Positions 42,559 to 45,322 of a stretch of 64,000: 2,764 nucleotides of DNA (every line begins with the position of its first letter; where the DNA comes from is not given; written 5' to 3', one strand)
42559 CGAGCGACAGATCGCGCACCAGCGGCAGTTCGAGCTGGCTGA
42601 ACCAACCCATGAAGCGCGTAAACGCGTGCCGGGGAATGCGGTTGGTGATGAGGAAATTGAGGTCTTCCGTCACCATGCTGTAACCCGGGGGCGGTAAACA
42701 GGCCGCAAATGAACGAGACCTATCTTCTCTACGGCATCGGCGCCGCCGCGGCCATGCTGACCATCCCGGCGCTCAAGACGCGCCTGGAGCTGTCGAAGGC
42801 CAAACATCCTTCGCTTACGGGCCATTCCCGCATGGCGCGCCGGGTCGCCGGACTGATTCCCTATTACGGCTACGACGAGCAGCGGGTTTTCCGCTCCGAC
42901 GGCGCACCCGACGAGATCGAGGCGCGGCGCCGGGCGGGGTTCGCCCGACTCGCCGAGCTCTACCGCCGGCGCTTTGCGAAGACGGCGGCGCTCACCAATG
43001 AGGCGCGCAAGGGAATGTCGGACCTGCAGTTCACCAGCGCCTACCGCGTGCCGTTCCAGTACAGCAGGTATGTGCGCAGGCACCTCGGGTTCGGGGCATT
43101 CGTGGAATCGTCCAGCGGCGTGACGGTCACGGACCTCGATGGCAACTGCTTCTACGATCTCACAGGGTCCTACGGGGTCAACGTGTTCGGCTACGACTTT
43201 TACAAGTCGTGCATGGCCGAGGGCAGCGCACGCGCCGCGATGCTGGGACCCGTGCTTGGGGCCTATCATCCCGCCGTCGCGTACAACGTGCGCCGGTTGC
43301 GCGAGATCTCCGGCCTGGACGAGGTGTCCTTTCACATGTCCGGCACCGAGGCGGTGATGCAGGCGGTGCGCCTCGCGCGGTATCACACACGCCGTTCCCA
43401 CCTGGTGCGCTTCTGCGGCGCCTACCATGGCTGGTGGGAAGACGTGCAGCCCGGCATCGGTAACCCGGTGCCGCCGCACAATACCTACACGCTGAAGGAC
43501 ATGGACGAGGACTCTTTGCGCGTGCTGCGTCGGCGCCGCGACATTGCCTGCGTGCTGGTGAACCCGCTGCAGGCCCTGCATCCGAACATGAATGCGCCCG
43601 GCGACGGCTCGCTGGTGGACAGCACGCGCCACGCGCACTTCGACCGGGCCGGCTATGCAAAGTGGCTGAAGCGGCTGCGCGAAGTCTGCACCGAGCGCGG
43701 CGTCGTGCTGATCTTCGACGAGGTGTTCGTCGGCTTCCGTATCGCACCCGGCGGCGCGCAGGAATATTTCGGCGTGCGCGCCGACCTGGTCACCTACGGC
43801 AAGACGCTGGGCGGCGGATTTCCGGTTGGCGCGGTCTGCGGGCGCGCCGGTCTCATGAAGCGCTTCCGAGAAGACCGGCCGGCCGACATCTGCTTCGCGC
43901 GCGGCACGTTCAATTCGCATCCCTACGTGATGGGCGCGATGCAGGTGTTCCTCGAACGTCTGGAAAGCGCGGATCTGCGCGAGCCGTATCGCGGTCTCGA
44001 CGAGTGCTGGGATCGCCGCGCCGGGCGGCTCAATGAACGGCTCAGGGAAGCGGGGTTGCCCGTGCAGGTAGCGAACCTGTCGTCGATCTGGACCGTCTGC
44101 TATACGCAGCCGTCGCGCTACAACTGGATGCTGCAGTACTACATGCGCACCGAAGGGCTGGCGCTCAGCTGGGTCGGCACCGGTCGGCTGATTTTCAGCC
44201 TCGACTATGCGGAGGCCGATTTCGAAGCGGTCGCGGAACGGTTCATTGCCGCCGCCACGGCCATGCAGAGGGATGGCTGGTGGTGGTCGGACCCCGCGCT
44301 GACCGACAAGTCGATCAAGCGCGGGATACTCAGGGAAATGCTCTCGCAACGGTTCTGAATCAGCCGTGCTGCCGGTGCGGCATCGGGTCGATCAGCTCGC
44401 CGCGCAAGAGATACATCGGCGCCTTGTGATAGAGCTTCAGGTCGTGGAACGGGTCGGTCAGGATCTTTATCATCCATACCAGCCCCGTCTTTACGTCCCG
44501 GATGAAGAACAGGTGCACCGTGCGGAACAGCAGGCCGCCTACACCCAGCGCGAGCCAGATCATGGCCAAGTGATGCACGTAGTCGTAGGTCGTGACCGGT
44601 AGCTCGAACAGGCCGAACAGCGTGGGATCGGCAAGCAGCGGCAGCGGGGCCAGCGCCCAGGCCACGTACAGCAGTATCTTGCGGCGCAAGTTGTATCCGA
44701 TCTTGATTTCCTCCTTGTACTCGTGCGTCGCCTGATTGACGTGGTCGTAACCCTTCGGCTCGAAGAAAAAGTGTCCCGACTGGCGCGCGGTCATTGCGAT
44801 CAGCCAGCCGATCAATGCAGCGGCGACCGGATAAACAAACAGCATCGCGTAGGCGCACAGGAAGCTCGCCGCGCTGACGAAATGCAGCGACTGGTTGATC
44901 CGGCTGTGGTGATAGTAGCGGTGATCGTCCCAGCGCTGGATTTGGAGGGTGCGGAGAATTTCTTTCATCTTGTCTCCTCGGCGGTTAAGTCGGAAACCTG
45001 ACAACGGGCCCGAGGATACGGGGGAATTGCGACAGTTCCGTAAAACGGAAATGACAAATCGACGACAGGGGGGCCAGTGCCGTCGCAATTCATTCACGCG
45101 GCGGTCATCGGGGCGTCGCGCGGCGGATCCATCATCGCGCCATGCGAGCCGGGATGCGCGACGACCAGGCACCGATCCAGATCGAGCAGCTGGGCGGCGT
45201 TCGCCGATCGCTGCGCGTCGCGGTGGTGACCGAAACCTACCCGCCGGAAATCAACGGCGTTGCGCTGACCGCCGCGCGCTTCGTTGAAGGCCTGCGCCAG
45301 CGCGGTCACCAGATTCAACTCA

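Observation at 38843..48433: Candidate undescribed Pho-regulated membrane-lipid head-group system (GT4 x2, PAP2, PlcP-like, PSD-like, class-III aminotransferase, PssA-like, two unknown membrane proteins)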

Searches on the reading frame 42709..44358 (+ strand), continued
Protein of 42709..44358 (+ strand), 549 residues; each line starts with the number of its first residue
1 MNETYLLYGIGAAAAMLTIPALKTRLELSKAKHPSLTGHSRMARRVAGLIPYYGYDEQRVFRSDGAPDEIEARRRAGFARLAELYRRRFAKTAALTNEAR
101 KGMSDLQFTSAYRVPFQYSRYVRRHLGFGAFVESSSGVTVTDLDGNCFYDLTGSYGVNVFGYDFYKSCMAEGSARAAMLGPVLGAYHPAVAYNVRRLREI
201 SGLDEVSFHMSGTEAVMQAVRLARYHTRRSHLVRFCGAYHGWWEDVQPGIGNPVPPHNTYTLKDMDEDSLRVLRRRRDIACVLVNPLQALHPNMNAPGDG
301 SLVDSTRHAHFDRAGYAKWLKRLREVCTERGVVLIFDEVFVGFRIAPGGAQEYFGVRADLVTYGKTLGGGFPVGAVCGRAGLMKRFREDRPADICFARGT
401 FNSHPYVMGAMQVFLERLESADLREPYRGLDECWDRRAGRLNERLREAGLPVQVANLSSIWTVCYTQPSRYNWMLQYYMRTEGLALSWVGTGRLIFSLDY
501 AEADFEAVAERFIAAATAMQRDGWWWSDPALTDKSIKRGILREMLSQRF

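Call 70: search_protein_families(library=ncbifam, proteins=[L060:13697-14998:+, L087:6336-7130:-, L087:15427-15990:+], max_evalue=0.001)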
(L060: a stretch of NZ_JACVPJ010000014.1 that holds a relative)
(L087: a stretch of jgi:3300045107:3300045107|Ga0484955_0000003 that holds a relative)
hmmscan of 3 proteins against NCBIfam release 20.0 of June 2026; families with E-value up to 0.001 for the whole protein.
L060:13697-14998:+ (433 aa): 4 families
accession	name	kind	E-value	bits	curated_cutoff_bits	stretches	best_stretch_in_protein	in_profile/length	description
NF008397.0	PRK11195.1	equivalog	2.1e-152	508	297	1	1-421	1-396/414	lysophospholipid transporter LplT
NF006386.0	PRK08633.1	equivalog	6.8e-34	116.8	1221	1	4-419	10-408/1147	acyl-[ACP]--phospholipid O-acyltransferase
NF005291.0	PRK06814.1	equivalog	1.4e-21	76.2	1349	1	2-423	10-423/1140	acyl-[ACP]--phospholipid O-acyltransferase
TIGR00900.1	2A0121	subfamily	2e-10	40.6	319.6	1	5-315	1-300/364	H+ Antiporter protein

L087:6336-7130:- (264 aa): 4 families
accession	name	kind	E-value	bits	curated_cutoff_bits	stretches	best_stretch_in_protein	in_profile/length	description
NF052554.1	OrAlActfOlsBRHOCB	equivalog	1.1e-45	156.4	350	1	22-255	5-252/256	L-ornithine N(alpha)-acyltransferase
NF052555.1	OrAlActfOlsBBRUA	equivalog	1e-38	133.5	320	1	27-260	25-274/278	l-ornithine N(alpha)-acyltransferase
NF052615.1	orn_lipid_OlsF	equivalog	4.8e-11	41.9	620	1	62-171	343-457/570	bifunctional ornithine lipid synthase OlsF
TIGR03694.1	exosort_acyl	subfamily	7.1e-08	32.2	111.95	1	24-128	7-119/241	PEP-CTERM/exosortase system-associated acyltransferase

L087:15427-15990:+ (187 aa): 3 families
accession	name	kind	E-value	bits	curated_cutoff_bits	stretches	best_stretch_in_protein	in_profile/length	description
TIGR03276.1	Phn-HD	hypoth_equivalog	2.2e-62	209.7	214.6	1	6-174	5-175/179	phosphonate degradation HD-domain oxygenase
NF049941.1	HyMthAminphonOxyTmpB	equivalog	6e-40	137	300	1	8-177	11-182/188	(R)-1-hydroxy-2-trimethylaminoethylphosphonate oxygenase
NF052439.1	HMPDioxPhnZ1GIM8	equivalog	1.9e-38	131.9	300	1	6-173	24-193/199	hydroxymethylphosphonate dioxygenase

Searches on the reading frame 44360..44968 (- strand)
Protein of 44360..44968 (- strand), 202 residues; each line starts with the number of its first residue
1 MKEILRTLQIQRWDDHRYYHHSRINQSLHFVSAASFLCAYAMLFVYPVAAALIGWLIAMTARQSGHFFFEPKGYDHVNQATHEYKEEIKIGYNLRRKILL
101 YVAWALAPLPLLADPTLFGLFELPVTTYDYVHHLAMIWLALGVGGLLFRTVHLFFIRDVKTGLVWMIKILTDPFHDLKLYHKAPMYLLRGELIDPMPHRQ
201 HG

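Call 7: search_protein_families(library=pfam, proteins=[window:44360-44968:-], max_evalue=1)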
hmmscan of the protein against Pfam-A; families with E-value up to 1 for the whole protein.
window:44360-44968:- (202 aa): 1 family
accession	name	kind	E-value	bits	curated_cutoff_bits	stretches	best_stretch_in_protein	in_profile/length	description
PF06127.16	Mpo1-like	-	0.00081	19.9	24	1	16-70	11-66/95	2-hydroxy-palmitic acid dioxygenase Mpo1-like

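Call 44: search_protein_families(library=pfam, alignment_id=A1, max_evalue=0.1)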
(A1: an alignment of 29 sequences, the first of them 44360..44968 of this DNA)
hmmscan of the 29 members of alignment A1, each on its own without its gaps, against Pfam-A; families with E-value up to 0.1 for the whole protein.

A. member 1, window:44360-44968:- (202 aa): 1 family
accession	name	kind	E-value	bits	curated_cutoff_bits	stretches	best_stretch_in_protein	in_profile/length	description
PF06127.16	Mpo1-like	-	0.00081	19.9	24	1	16-70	11-66/95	2-hydroxy-palmitic acid dioxygenase Mpo1-like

B. families by the number of members that match (of 29 scanned): 5 families
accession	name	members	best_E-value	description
PF06127.16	Mpo1-like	29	1.3e-05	2-hydroxy-palmitic acid dioxygenase Mpo1-like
PF20176.3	DUF6541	1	0.0031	Family of unknown function (DUF6541)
PF14948.11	RESP18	1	0.011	RESP18 domain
PF09335.16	VTT_dom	1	0.025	VTT domain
PF17890.6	WW_like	1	0.1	Peptidoglycan hydrolase LytB WW-like domain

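Call 53: search_protein_families(library=ncbifam, proteins=[window:44360-44968:-], max_evalue=0.001)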
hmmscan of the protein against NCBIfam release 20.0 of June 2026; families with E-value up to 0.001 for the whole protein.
window:44360-44968:- (202 aa): 0 families

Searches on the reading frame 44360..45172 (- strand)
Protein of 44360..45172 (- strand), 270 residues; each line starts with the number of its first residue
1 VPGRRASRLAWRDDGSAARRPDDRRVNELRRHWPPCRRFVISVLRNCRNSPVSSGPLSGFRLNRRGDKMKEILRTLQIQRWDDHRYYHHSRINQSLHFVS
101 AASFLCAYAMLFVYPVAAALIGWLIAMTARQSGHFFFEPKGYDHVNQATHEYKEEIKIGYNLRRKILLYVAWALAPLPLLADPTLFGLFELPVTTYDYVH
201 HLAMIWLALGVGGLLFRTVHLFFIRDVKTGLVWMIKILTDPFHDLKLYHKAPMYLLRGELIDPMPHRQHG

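Call 3: search_protein_families(library=pfam, proteins=[window:44360-45172:-], max_evalue=0.01)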
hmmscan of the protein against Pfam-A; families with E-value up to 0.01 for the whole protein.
window:44360-45172:- (270 aa): 1 family
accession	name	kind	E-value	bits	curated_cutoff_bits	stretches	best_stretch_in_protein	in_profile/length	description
PF06127.16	Mpo1-like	-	0.0012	19.4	24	1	84-138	11-66/95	2-hydroxy-palmitic acid dioxygenase Mpo1-like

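Call 6: search_protein_families(library=ncbifam, proteins=[window:44360-45172:-], max_evalue=0.01)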
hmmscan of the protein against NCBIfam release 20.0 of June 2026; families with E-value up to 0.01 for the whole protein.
window:44360-45172:- (270 aa): 0 families
